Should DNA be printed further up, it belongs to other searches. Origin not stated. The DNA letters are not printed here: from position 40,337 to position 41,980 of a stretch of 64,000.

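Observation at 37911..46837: Glycoside catabolic locus in which a GH31 glycosidase is translationally coupled to an IlvD/EDD dehydratase, plus FAD oxidoreductase, GPH symporter, class V aminotransferase and a GntR regulator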

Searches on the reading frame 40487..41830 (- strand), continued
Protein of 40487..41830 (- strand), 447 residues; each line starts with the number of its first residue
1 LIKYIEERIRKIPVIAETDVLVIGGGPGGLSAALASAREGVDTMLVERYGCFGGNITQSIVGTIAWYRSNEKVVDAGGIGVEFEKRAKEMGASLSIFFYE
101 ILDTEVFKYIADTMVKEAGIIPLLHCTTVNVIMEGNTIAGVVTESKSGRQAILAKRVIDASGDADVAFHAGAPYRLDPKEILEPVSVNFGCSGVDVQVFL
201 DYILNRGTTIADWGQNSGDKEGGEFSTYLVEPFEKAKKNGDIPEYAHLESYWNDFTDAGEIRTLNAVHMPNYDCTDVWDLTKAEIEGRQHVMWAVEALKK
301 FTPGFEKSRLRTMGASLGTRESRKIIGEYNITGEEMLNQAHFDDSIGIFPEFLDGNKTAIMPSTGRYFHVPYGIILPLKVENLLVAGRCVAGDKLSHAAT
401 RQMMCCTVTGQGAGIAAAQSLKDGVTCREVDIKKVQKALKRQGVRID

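Call 20: find_encoding_contigs(protein=P0248, flank=8000, max_places=2)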
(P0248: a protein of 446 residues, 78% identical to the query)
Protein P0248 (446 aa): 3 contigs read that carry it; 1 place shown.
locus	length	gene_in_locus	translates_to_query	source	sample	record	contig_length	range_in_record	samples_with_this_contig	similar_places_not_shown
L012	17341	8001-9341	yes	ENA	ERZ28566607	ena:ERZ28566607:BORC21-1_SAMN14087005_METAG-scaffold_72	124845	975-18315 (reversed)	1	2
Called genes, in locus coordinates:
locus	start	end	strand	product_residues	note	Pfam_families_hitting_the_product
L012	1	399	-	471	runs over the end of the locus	PF06253:MTTB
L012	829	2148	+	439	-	PF00989:PAS (weak), PF08448:PAS_4, PF13426:PAS_9, PF08447:PAS_3, PF08448:PAS_4 (weak), PF00196:GerE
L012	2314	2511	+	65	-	-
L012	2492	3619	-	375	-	PF12804:NTP_transf_3, PF01966:HD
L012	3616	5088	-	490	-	PF00512:HisKA (weak), PF02518:HATPase_c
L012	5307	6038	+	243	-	PF03137:OATP (weak), PF07690:MFS_1, PF12832:MFS_1_like (faint), PF03137:OATP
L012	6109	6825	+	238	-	PF00392:GntR, PF07729:FCD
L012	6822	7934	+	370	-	PF00266:Aminotran_5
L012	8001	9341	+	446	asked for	PF01946:Thi4 (faint), PF00890:FAD_binding_2, PF01494:FAD_binding_3 (weak), PF07992:Pyr_redox_2 (weak), PF12831:FAD_oxidored, PF13450:NAD_binding_8 (weak)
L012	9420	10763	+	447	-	PF01946:Thi4 (faint), PF00890:FAD_binding_2 (weak), PF01134:GIDA, PF01266:DAO (faint), PF01494:FAD_binding_3 (faint), PF07992:Pyr_redox_2 (faint), PF12831:FAD_oxidored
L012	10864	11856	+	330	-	PF08240:ADH_N, PF00107:ADH_zinc_N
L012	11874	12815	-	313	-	PF00056:Ldh_1_N, PF02866:Ldh_1_C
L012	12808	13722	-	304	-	PF00056:Ldh_1_N, PF02866:Ldh_1_C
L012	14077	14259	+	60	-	-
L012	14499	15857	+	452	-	PF00149:Metallophos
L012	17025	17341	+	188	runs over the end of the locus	PF18928:DUF5677, PF22491:DUF6988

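Call 21: find_encoding_contigs(protein=P0306, flank=8000, max_places=2)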
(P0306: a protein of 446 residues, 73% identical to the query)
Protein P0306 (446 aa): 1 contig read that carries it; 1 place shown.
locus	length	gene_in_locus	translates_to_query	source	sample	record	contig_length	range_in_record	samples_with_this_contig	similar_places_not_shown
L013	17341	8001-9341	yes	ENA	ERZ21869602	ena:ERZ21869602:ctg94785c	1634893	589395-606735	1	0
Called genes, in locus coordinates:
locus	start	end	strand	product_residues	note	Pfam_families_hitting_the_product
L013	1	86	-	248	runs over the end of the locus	PF02634:FdhD-NarQ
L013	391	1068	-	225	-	PF00578:AhpC-TSA, PF08534:Redoxin, PF10417:1-cysPrx_C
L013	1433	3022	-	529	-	-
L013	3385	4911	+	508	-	PF00370:FGGY_N, PF01869:BcrAD_BadFG (faint), PF02782:FGGY_C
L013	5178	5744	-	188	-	-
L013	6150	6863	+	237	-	PF00392:GntR, PF07729:FCD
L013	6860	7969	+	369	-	PF00266:Aminotran_5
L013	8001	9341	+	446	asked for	PF01946:Thi4 (faint), PF00890:FAD_binding_2 (weak), PF01134:GIDA (weak), PF01494:FAD_binding_3 (weak), PF07992:Pyr_redox_2 (weak), PF12831:FAD_oxidored, PF13450:NAD_binding_8 (faint)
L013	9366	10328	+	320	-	PF01551:Peptidase_M23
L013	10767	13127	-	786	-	PF00488:MutS_V, PF01713:Smr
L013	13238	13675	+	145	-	PF02580:Tyr_Deacylase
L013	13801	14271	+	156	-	-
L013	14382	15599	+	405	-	PF00871:Acetate_kinase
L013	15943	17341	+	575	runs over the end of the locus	PF02776:TPP_enzyme_N, PF00205:TPP_enzyme_M, PF02775:TPP_enzyme_C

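Call 22: find_encoding_contigs(protein=P0351, flank=8000, max_places=4)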
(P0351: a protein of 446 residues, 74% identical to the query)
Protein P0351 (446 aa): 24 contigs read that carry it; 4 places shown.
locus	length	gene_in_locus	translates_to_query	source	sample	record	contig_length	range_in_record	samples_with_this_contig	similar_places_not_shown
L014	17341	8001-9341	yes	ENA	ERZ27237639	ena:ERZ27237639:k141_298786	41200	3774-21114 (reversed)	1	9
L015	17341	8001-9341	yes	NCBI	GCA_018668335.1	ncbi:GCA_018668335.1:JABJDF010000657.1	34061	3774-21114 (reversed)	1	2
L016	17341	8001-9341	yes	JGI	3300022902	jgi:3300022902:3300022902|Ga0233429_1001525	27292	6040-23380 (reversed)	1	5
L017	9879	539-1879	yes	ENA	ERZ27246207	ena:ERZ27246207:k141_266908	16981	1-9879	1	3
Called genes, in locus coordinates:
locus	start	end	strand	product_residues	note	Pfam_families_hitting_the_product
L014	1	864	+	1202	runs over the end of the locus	PF01619:Pro_dh, PF00171:Aldedh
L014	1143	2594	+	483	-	PF00474:SSF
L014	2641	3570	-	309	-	PF02901:PFL-like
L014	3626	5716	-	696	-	PF13191:AAA_16 (weak), PF13181:TPR_8 (faint), PF00515:TPR_1, PF07719:TPR_2 (weak)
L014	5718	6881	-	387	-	PF13191:AAA_16 (faint), PF01637:ATPase_2, PF13173:AAA_14 (weak), PF13401:AAA_22 (weak)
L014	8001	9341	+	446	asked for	PF01946:Thi4 (weak), PF00890:FAD_binding_2 (weak), PF01134:GIDA (weak), PF01494:FAD_binding_3 (weak), PF07992:Pyr_redox_2 (faint), PF12831:FAD_oxidored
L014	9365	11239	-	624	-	PF00501:AMP-binding, PF13193:AMP-binding_C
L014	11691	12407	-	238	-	PF00005:ABC_tran, PF13304:AAA_21 (faint)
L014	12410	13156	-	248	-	PF00005:ABC_tran, PF13304:AAA_21 (faint), PF12399:BCA_ABC_TP_C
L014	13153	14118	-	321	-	PF02653:BPD_transp_2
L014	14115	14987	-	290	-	PF02653:BPD_transp_2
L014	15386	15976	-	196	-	PF00440:TetR_N, PF17932:TetR_C_24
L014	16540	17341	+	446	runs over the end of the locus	PF13433:Peripla_BP_5, PF13458:Peripla_BP_6, PF01094:ANF_receptor (weak)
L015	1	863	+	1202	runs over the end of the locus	PF01619:Pro_dh, PF00171:Aldedh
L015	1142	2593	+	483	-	PF00474:SSF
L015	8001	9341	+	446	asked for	PF01946:Thi4 (weak), PF00890:FAD_binding_2 (weak), PF01134:GIDA (weak), PF01494:FAD_binding_3 (weak), PF07992:Pyr_redox_2 (faint), PF12831:FAD_oxidored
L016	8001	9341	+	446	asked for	PF01946:Thi4 (weak), PF00890:FAD_binding_2 (weak), PF01134:GIDA (weak), PF01494:FAD_binding_3 (weak), PF07992:Pyr_redox_2 (faint), PF12831:FAD_oxidored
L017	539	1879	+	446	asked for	PF01946:Thi4 (weak), PF00890:FAD_binding_2 (weak), PF01134:GIDA (weak), PF01494:FAD_binding_3 (weak), PF07992:Pyr_redox_2 (faint), PF12831:FAD_oxidored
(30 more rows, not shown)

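Call 23: search_solved_structures(query=window:40490-41830:-, max_evalue=0.01)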
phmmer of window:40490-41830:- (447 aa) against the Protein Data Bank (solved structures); distinct sequences matched with E-value up to 0.01: 56.
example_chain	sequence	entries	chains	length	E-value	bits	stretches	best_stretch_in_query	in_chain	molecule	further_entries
1bhy_A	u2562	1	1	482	7.1e-07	31.5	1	16-55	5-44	P64K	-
1ojt_A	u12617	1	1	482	7.1e-07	31.5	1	16-55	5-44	SURFACE PROTEIN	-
7a7b_A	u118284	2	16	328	9.8e-07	31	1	18-62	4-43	YpdA family putative bacillithiol disulfide reductase Bdr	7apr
5u25_A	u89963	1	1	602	1.7e-06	30.2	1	16-55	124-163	Dihydrolipoamide dehydrogenase (E3 component of pyruvate and 2-oxoglutarate dehydrogenase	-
4y4n_A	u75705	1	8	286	6.8e-06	28.2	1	15-164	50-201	Putative ribose 1,5-bisphosphate isomerase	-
6hk1_A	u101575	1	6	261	1.7e-05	27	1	15-162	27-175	Thiazole synthase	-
7psc_A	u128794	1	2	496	4.2e-05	25.7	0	17-57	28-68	Dihydrolipoyl dehydrogenase, mitochondrial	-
7jyp_A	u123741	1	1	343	4.6e-05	25.5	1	19-110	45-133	Thioredoxin reductase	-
7zyt_A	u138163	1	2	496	8.5e-05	24.6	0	17-57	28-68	Dihydrolipoyl dehydrogenase, mitochondrial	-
1zmc_A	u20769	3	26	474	8.6e-05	24.6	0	17-62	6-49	Dihydrolipoyl dehydrogenase, mitochondrial | Dihydrolipoyl dehydrogenase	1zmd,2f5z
6i4p_A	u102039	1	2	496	8.6e-05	24.6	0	17-57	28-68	Dihydrolipoyl dehydrogenase, mitochondrial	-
1dxl_A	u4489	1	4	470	8.9e-05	24.6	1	17-56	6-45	DIHYDROLIPOAMIDE DEHYDROGENASE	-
3rnm_A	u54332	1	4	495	9.6e-05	24.5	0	17-57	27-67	Dihydrolipoyl dehydrogenase, mitochondrial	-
1zy8_A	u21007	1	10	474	9.9e-05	24.4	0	17-57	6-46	Dihydrolipoyl dehydrogenase, mitochondrial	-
5nhg_A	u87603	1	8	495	0.00012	24.2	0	17-57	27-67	Dihydrolipoyl dehydrogenase, mitochondrial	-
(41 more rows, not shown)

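Call 67: predict_structure(alignment_id=A2)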
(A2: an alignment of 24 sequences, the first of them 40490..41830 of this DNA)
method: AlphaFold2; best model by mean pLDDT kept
length: 447 residues; sequences in the alignment: 24
mean_pLDDT: 56.9   pTM: 0.62
mean pLDDT of the five models: 56.9, 51.1, 39.7, 39.6, 38.7
residues with pLDDT >= 90: 14; 70-90: 131; 50-70: 113; < 50: 189
segments of 3 or more residues with pLDDT < 50: 1-9, 49-75, 98-100, 181-197, 199-204, 206-229, 250-267, 314-321, 327-402
pLDDT, mean of each block of 10 residues (from residue 1): 39 87 75 88 73 38 37 53 73 54 60 85 74 77 79 83 66 59 37 42 42 33 43 78 69 43 49 60 68 76 63 48 47 29 26 32 28 31 35 31 56 78 77 77 70
secondary structure, 60 per line:
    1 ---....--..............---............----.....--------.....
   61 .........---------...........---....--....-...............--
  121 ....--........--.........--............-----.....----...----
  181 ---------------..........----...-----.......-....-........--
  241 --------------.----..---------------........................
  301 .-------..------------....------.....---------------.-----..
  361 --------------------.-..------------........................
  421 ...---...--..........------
elements in order: E4-7 E10-23 H27-38 E43-47 H56-69 H79-89 E93-96 E99-102 H104-118 E121-124 E127-134 E137-145 E148-159 H165-169 E174-176 H196-205 H218-224 H226-229 H231-238 H277-301 E323-326 H333-337 H397-423 H432-441
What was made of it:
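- Tried and rejected: Structure prediction of the FAD oxidoreductase gave a poor model (pLDDT 57, call 67).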

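Call 68: find_encoding_contigs(protein=P0244, flank=8000, max_places=3)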
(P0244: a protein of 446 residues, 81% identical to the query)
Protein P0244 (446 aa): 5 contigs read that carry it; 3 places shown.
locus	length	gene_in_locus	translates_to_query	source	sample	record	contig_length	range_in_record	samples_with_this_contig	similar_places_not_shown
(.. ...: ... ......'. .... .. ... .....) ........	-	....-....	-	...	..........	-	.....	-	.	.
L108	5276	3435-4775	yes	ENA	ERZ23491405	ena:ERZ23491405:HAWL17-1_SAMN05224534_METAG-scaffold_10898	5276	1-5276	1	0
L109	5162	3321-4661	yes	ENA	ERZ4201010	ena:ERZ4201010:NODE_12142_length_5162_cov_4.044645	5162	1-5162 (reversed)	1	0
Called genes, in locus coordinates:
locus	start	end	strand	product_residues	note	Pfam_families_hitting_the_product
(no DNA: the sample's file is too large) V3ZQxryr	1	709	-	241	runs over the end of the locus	PF00702:Hydrolase, PF13419:HAD_2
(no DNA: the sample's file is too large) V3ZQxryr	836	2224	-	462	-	PF00171:Aldedh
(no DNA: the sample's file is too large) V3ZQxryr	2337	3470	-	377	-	PF00266:Aminotran_5, PF01212:Beta_elim_lyase (faint)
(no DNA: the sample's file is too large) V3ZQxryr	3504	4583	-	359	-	PF00285:Citrate_synt (faint)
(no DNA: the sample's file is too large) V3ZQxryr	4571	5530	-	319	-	PF00285:Citrate_synt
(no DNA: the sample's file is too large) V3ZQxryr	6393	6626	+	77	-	-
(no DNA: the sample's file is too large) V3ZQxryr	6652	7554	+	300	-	PF10502:Peptidase_S26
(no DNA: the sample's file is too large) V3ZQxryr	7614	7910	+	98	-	PF01381:HTH_3 (weak)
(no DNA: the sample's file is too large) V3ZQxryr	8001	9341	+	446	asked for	PF00890:FAD_binding_2 (weak), PF01134:GIDA (faint), PF01494:FAD_binding_3 (weak), PF07992:Pyr_redox_2 (faint), PF12831:FAD_oxidored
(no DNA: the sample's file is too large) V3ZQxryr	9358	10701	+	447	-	PF01946:Thi4 (weak), PF00890:FAD_binding_2, PF01134:GIDA (weak), PF01266:DAO (faint), PF01494:FAD_binding_3 (weak), PF07992:Pyr_redox_2 (faint), PF12831:FAD_oxidored, PF13450:NAD_binding_8 (weak)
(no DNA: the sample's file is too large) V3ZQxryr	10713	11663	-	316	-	PF04055:Radical_SAM, PF13353:Fer4_12 (faint), PF00037:Fer4 (faint), PF13237:Fer4_10 (faint), PF13484:Fer4_16 (faint), PF12837:Fer4_6 (weak)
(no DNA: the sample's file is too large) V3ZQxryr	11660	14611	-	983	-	PF02901:PFL-like, PF01228:Gly_radical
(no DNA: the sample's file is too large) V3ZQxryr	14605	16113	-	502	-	PF00083:Sugar_tr (weak), PF03137:OATP (weak), PF07690:MFS_1, PF03137:OATP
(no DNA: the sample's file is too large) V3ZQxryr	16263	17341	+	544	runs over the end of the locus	PF00005:ABC_tran, PF02463:SMC_N (faint), PF13555:AAA_29 (faint), PF13304:AAA_21 (faint), PF12848:ABC_tran_Xtn, PF00005:ABC_tran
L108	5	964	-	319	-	PF00285:Citrate_synt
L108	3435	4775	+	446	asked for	PF00890:FAD_binding_2 (weak), PF01134:GIDA (faint), PF01494:FAD_binding_3 (weak), PF07992:Pyr_redox_2 (faint), PF12831:FAD_oxidored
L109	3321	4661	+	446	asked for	PF00890:FAD_binding_2 (weak), PF01134:GIDA (faint), PF01494:FAD_binding_3 (weak), PF07992:Pyr_redox_2 (faint), PF12831:FAD_oxidored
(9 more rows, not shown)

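Call 69: find_encoding_contigs(protein=P0250, flank=8000, max_places=3)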
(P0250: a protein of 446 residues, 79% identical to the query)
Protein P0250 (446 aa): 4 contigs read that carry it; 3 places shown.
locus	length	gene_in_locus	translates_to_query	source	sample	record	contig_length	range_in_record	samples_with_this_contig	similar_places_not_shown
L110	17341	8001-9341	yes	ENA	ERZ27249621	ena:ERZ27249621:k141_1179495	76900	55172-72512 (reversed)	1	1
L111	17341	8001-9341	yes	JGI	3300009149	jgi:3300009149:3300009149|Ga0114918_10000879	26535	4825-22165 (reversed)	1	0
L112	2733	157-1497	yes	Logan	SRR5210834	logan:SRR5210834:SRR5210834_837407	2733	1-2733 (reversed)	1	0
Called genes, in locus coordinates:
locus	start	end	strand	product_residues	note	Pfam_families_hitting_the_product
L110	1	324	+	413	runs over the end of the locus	PF10509:GalKase_gal_bdg, PF00288:GHMP_kinases_N, PF08544:GHMP_kinases_C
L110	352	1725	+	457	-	PF13347:MFS_2, PF07690:MFS_1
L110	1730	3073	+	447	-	PF01408:GFO_IDH_MocA, PF02894:GFO_IDH_MocA_C (weak), PF22725:GFO_IDH_MocA_C3 (weak)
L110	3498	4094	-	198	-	PF01555:N6_N4_Mtase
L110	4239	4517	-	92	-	-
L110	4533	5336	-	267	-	-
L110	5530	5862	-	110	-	-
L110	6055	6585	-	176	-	PF06863:DUF1254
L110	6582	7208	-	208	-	PF06742:DUF1214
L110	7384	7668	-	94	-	PF01169:GDT1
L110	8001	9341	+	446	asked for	PF00890:FAD_binding_2, PF01134:GIDA (weak), PF01494:FAD_binding_3 (weak), PF07992:Pyr_redox_2 (weak), PF12831:FAD_oxidored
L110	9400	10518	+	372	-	PF00266:Aminotran_5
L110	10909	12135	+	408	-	PF01743:PolyA_pol, PF12627:PolyA_pol_RNAbd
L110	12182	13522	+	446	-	PF01266:DAO (faint), PF03486:HI0933_like (faint), PF07992:Pyr_redox_2, PF13738:Pyr_redox_3, PF00070:Pyr_redox, PF02852:Pyr_redox_dim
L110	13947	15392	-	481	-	PF01381:HTH_3 (faint), PF01555:N6_N4_Mtase (weak)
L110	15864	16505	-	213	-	-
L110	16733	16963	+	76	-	-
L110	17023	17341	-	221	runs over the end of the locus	PF02224:Cytidylate_kin, PF13189:Cytidylate_kin2, PF13238:AAA_18 (faint), PF13207:AAA_17 (faint)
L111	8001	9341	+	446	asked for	PF00890:FAD_binding_2, PF01134:GIDA (weak), PF01494:FAD_binding_3 (weak), PF07992:Pyr_redox_2 (weak), PF12831:FAD_oxidored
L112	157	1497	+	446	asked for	PF00890:FAD_binding_2, PF01134:GIDA (weak), PF01494:FAD_binding_3 (weak), PF07992:Pyr_redox_2 (weak), PF12831:FAD_oxidored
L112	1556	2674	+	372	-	PF00266:Aminotran_5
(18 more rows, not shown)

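Call 71: fold_search(model_id=the predicted structure, library=pdb)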
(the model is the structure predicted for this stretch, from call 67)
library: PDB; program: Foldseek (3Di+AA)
matches with E <= 10: 1945; with E <= 0.001: 937
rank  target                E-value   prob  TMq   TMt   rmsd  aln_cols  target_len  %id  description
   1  6hk1_B                5.8e-10  1.00  0.26  0.43   6.0       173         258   25  Crystal structure of the Thiazole synthase from Methanothermococcus thermolithotrophicus co-crystallized with Tb-Xo4 (released 2019-06-19)
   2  6hk1_C                7.7e-10  1.00  0.26  0.43   6.0       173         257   25  Crystal structure of the Thiazole synthase from Methanothermococcus thermolithotrophicus co-crystallized with Tb-Xo4 (released 2019-06-19)
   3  6hk1_F                1.2e-09  1.00  0.26  0.43   6.0       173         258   26  Crystal structure of the Thiazole synthase from Methanothermococcus thermolithotrophicus co-crystallized with Tb-Xo4 (released 2019-06-19)
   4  6hk1_A                1.2e-09  1.00  0.26  0.42   6.0       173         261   26  Crystal structure of the Thiazole synthase from Methanothermococcus thermolithotrophicus co-crystallized with Tb-Xo4 (released 2019-06-19)
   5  4y4n_A                3.3e-09  1.00  0.26  0.43   6.0       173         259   25  Thiazole synthase Thi4 from Methanococcus igneus (released 2016-03-09)
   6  4y4m_H                3.3e-09  1.00  0.26  0.43   6.0       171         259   24  Thiazole synthase Thi4 from Methanocaldococcus jannaschii (released 2016-03-09)
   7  4y4m_A                3.3e-09  1.00  0.26  0.43   6.0       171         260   24  Thiazole synthase Thi4 from Methanocaldococcus jannaschii (released 2016-03-09)
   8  4y4m_C                3.5e-09  1.00  0.26  0.43   6.0       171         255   24  Thiazole synthase Thi4 from Methanocaldococcus jannaschii (released 2016-03-09)
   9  4y4m_F                3.5e-09  1.00  0.26  0.42   6.0       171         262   24  Thiazole synthase Thi4 from Methanocaldococcus jannaschii (released 2016-03-09)
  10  4y4m_B                5.2e-09  1.00  0.26  0.43   6.0       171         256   24  Thiazole synthase Thi4 from Methanocaldococcus jannaschii (released 2016-03-09)
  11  2qa2                  1.2e-08  1.00  0.23  0.21  11.0       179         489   18  Crystal structure of CabE, an aromatic hydroxylase from angucycline biosynthesis, determined to 2.7 A resolution (released 2007-08-14)
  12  7rk0_C                2.1e-08  1.00  0.26  0.43   6.3       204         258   22  Crystal structure of Thermovibrio ammonificans THI4 (released 2021-09-01)
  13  9fzl_2M               2.2e-08  1.00  0.24  0.19   9.0       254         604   13  Perkinsus marinus respiratory supercomplex CII2CIII2CIV2 in an intermediate state (released 2025-07-23)
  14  3oz2                  2.3e-08  1.00  0.25  0.28   7.3       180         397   20  Crystal structure of a geranylgeranyl bacteriochlorophyll reductase-like (Ta0516) from Thermoplasma acidophilum at 1.60  (released 2010-10-27)
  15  8a8o_B                2.3e-08  1.00  0.35  0.30  14.0       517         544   15  PAPS reductase from Methanothermococcus thermolithotrophicus refined to 1.45 A (released 2023-04-26)
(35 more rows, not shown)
